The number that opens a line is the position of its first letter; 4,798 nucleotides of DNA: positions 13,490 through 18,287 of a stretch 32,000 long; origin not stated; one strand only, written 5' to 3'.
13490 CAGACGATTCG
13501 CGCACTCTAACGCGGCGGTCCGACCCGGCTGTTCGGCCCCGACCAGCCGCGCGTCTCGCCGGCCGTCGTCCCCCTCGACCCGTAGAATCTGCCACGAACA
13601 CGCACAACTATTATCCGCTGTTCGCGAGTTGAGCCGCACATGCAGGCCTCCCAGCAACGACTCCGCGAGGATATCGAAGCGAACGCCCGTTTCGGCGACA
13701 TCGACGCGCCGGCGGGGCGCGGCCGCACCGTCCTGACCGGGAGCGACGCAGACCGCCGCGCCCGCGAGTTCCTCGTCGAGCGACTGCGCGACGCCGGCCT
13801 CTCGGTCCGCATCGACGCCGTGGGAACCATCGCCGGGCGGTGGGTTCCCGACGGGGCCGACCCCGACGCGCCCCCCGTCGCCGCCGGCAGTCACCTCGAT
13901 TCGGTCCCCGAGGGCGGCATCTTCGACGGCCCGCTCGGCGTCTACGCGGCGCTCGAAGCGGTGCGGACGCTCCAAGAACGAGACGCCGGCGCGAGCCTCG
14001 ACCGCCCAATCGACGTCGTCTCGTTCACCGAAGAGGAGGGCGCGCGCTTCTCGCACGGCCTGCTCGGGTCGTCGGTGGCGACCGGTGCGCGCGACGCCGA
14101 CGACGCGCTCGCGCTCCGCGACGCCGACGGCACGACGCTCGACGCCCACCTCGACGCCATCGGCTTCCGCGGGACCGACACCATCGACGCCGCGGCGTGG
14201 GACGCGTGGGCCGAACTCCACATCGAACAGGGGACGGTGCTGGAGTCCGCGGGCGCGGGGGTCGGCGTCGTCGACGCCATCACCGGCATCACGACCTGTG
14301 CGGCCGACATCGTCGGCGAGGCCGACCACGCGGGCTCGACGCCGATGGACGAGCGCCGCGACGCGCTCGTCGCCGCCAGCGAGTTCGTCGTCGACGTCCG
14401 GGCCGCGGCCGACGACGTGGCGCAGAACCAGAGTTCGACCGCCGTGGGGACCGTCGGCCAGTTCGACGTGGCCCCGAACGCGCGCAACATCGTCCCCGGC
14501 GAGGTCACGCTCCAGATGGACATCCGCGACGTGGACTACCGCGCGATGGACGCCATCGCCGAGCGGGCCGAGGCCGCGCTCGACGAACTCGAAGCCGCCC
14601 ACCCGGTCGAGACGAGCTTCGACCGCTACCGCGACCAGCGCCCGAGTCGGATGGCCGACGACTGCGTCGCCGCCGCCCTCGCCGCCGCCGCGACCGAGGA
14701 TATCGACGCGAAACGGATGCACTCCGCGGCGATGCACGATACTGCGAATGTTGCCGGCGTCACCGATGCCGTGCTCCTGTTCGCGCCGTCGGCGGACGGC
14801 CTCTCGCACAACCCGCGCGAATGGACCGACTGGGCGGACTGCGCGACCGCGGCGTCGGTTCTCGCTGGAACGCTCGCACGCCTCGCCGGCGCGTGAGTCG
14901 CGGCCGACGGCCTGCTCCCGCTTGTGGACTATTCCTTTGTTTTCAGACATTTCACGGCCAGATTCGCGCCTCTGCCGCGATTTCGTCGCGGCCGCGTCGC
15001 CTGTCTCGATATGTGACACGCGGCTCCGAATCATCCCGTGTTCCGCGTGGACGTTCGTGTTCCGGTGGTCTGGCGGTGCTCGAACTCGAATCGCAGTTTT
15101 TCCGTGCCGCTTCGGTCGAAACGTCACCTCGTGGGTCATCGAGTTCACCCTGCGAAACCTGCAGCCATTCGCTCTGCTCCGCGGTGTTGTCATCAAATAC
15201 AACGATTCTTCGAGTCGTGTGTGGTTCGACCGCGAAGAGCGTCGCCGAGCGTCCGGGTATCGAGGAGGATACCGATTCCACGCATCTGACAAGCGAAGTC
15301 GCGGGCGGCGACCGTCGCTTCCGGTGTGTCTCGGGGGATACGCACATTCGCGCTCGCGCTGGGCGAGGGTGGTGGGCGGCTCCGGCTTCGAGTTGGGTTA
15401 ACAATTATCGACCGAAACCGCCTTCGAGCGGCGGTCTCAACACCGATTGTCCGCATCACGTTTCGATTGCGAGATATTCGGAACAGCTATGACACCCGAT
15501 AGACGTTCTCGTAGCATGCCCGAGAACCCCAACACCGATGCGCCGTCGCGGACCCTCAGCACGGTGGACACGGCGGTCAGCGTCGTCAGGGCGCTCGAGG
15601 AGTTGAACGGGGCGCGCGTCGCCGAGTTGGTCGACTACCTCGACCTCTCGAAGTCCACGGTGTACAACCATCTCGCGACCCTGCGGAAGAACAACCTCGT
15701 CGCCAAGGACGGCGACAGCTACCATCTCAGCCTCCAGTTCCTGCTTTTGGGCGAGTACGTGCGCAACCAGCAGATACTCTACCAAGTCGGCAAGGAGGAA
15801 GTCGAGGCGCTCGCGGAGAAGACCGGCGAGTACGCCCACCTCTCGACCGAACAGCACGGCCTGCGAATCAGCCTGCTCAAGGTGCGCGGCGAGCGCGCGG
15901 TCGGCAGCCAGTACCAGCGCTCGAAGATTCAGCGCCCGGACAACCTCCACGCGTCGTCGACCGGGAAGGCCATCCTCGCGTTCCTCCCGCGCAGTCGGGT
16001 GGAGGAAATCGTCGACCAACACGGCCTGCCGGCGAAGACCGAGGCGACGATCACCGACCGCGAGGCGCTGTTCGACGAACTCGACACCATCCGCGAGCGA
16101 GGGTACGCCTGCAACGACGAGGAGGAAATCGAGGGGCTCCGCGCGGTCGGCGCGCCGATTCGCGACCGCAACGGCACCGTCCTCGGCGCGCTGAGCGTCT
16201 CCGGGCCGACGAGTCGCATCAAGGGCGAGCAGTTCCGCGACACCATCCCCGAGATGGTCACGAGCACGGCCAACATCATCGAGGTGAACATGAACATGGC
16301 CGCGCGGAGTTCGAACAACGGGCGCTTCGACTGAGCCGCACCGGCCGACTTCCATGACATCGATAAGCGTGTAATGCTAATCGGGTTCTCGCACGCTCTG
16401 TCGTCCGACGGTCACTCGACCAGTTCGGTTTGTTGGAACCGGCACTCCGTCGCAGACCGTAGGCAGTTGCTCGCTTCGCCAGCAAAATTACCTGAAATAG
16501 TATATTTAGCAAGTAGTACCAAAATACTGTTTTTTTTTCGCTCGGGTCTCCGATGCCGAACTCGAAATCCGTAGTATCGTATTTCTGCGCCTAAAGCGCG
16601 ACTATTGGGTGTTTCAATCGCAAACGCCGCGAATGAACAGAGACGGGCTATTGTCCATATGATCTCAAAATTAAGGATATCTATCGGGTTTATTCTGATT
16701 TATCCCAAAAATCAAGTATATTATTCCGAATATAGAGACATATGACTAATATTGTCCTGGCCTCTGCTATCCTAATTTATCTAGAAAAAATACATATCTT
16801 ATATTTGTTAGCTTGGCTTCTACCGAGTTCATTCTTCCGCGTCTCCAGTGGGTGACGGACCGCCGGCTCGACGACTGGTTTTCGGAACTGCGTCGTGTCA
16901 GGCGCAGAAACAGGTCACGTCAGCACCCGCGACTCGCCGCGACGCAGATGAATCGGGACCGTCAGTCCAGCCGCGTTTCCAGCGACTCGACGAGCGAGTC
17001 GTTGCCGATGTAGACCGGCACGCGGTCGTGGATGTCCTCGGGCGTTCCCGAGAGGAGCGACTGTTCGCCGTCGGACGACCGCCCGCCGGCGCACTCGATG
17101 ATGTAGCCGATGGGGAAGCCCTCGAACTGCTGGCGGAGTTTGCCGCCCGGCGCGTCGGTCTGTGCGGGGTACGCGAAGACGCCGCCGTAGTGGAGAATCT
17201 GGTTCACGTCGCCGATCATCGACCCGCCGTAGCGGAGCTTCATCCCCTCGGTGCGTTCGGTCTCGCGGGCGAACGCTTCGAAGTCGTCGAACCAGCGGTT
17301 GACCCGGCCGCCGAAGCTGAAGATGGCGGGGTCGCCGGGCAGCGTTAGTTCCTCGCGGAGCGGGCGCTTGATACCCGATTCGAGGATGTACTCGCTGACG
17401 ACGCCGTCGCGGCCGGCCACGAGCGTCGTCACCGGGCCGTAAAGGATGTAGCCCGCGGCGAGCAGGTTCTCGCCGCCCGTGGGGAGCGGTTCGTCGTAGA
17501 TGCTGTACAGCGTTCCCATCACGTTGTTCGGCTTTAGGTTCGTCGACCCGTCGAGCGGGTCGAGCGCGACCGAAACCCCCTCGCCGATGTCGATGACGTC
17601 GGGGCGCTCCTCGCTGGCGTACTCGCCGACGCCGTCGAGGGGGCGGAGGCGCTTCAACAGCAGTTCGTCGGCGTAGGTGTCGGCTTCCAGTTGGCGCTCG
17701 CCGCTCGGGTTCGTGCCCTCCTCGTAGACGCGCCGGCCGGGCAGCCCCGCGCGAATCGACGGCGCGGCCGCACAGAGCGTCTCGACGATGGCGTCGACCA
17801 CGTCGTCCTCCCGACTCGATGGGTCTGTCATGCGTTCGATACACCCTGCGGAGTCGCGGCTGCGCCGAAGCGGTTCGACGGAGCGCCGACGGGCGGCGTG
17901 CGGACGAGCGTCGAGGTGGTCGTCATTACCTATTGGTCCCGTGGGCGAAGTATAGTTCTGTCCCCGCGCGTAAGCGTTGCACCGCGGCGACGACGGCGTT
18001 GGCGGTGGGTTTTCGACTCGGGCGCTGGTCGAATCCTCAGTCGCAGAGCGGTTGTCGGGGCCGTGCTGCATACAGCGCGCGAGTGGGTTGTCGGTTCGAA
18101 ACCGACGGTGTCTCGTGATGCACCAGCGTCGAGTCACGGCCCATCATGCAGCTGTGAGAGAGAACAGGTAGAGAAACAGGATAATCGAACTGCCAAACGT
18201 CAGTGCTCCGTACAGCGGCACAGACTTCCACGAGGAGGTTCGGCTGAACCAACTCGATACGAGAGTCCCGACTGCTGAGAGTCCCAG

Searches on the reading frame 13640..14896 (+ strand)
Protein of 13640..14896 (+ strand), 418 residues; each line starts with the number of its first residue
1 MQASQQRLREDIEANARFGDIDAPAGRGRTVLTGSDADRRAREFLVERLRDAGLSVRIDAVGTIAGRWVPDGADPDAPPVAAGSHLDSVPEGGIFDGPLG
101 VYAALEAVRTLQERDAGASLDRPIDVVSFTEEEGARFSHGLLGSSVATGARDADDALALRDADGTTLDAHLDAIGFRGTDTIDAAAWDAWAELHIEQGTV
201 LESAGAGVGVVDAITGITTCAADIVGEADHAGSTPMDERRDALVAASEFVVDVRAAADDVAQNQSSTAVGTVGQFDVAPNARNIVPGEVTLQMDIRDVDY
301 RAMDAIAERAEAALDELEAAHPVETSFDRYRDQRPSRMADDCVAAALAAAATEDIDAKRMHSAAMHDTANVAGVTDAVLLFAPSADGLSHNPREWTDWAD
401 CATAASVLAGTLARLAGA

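Call 7: search_protein_families(library=pfam, proteins=[window:13640-14896:+], max_evalue=0.01)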
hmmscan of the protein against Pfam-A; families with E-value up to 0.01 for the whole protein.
window:13640-14896:+ (418 aa): 2 families
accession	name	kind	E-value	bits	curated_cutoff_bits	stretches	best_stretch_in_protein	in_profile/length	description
PF01546.33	Peptidase_M20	-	4.5e-20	72.9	24.6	1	83-413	3-205/206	Peptidase family M20/M25/M40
PF07687.19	M20_dimer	-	3.3e-07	30.6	21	1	216-318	5-103/107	Peptidase dimerisation domain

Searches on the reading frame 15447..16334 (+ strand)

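Call 7: search_protein_families(library=pfam, proteins=[window:15447-16334:+], max_evalue=0.01)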
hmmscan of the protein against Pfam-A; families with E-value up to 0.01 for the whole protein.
window:15447-16334:+ (295 aa): 10 families
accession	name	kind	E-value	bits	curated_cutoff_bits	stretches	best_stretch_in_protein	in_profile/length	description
PF01614.24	IclR_C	-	7.2e-36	123.8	24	1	111-278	9-172/174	Bacterial transcriptional regulator IclR C-terminal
PF09339.16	HTH_IclR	-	2e-09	37.5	22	1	40-89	2-52/52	IclR helix-turn-helix domain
PF01022.26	HTH_5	-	4.9e-09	36.4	22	1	42-87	3-47/47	Bacterial regulatory protein, arsR family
PF25213.1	HVO_A0261_N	-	2.6e-06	27.7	35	1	35-94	5-63/86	HVO_A0261 N-terminal domain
PF12840.13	HTH_20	-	0.00014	22.2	27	1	42-86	5-49/51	Helix-turn-helix domain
PF12802.13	MarR_2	-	0.00032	21.2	27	1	42-87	6-52/61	MarR family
PF01047.28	MarR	-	0.00032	21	24.6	1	42-87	4-49/59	MarR family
PF08279.18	HTH_11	-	0.00062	20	25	1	58-83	18-43/55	HTH domain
PF01978.25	TrmB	-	0.0032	17.7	25.6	0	50-92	17-59/68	Sugar-specific transcriptional regulator TrmB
PF13384.12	HTH_23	-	0.0059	16.8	24.6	0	45-79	9-41/50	Homeodomain-like domain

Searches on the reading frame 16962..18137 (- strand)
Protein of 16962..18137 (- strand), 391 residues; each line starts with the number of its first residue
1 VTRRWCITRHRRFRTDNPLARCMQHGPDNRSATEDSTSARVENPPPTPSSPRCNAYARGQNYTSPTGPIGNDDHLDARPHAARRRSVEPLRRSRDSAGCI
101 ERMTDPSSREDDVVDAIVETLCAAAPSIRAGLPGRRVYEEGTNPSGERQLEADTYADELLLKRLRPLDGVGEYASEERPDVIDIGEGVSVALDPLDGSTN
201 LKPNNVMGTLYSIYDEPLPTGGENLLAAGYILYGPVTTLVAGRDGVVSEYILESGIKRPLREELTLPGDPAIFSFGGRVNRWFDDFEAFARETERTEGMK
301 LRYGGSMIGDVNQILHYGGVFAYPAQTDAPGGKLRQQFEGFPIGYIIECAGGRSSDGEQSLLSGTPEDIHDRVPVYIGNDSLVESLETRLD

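Call 7: search_protein_families(library=pfam, proteins=[window:16962-18137:-], max_evalue=0.01)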
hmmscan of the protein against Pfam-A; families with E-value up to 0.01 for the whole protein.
window:16962-18137:- (391 aa): 2 families
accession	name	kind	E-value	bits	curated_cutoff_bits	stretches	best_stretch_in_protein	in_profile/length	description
PF18913.5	FBPase_C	-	2.5e-36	124.8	27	1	267-388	2-124/127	Fructose-1-6-bisphosphatase, C-terminal domain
PF00316.25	FBPase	-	2.2e-17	63.7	34.8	1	142-254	54-181/191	Fructose-1-6-bisphosphatase, N-terminal domain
